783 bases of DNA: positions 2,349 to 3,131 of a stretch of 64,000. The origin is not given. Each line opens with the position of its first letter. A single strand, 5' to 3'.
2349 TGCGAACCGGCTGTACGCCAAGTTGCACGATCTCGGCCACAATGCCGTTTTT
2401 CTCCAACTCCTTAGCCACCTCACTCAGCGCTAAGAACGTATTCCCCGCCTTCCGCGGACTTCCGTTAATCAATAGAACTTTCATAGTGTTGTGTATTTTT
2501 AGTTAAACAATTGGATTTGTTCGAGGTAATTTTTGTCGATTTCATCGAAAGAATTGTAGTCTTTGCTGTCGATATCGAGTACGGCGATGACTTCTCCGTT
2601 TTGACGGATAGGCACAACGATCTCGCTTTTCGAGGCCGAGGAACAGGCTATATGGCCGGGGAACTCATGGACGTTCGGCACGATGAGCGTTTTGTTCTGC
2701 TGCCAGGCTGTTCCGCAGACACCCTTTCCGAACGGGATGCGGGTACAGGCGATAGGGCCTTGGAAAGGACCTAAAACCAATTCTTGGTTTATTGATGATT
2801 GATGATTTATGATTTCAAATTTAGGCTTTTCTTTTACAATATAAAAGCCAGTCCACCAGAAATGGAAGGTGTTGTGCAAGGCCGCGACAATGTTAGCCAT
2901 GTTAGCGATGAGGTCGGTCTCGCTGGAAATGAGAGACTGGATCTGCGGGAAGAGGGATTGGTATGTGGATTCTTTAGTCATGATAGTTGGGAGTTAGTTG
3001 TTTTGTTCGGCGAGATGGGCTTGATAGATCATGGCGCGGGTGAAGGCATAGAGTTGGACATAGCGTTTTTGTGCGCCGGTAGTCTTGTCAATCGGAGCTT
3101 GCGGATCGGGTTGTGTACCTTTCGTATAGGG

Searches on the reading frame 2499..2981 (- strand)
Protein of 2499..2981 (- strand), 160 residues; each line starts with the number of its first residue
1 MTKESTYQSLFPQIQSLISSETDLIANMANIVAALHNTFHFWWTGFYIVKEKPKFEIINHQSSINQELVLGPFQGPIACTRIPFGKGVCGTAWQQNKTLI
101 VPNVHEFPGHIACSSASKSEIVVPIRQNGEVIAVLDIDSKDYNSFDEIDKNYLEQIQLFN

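Call 8: search_protein_families(library=pfam, proteins=[window:2499-2981:-])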
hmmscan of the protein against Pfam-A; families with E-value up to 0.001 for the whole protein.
window:2499-2981:- (160 aa): 2 families
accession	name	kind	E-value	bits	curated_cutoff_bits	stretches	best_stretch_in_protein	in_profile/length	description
PF13185.12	GAF_2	-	4.5e-11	43.5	28.6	1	70-156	36-127/136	GAF domain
PF01590.32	GAF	-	3.7e-10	40.9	22.4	1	27-156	5-125/133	GAF domain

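Call 55: search_solved_structures(query=window:2499-2981:-, show_alignments=2, max_evalue=0.00001)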
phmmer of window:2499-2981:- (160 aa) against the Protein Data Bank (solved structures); distinct sequences matched with E-value up to 0.00001: 10.
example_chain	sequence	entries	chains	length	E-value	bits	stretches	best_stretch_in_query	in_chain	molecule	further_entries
3mmh_A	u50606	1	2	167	3.8e-43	150.1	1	3-156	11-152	Methionine-R-sulfoxide reductase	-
3ksf_A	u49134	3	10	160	1.1e-33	119.4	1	5-156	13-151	Putative uncharacterized protein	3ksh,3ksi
5hl6_A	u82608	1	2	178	1.5e-33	118.9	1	3-155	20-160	Putative GAF sensor protein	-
1f5m_A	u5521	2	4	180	1.2e-32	116.1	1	8-156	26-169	GAF | UPF0067 GAF domain-containing protein YKL069W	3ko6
3ksg_A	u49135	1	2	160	2.7e-32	114.9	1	5-156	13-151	Putative uncharacterized protein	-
3rfb_A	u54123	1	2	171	2.3e-31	111.9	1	3-156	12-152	Putative uncharacterized protein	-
8dgd_A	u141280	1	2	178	3.2e-31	111.4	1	1-153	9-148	GAF domain-containing protein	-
1vhm_A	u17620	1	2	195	3.6e-30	108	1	2-156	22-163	Protein yebR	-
4mmn_A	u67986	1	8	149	4.3e-10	42.7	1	47-156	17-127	Putative uncharacterized protein Ta0848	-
4mn7_A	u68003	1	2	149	1.1e-08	38.2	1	47-156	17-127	Putative uncharacterized protein Ta0848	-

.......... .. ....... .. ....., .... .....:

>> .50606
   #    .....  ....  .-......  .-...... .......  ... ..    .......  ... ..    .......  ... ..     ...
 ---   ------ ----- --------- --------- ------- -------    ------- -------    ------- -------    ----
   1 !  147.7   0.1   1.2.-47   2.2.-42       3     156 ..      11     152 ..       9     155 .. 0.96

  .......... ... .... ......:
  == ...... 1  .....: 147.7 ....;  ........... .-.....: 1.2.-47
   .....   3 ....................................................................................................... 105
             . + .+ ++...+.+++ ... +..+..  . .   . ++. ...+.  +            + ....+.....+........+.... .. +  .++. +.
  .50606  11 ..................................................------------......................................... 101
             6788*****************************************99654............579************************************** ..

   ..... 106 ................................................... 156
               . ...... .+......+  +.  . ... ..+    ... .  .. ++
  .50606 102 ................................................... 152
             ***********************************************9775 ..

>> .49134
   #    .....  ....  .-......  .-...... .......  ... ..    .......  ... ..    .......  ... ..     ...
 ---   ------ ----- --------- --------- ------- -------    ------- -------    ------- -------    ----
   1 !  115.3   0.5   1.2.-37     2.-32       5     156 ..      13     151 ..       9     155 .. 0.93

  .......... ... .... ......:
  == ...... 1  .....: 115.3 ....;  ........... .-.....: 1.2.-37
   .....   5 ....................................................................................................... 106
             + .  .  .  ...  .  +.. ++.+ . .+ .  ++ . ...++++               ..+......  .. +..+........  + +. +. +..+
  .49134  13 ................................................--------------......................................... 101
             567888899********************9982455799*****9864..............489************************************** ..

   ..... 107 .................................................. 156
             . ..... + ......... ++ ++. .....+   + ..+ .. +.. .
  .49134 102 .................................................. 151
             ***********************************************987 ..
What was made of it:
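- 2791..2825 (-): In-frame tract in the GAF (free Met-R-sulfoxide reductase-like) gene. It encodes a 12-14 residue insertion absent from the solved homologues whose alignments were inspected (3mmh, 3ksf; call 55).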
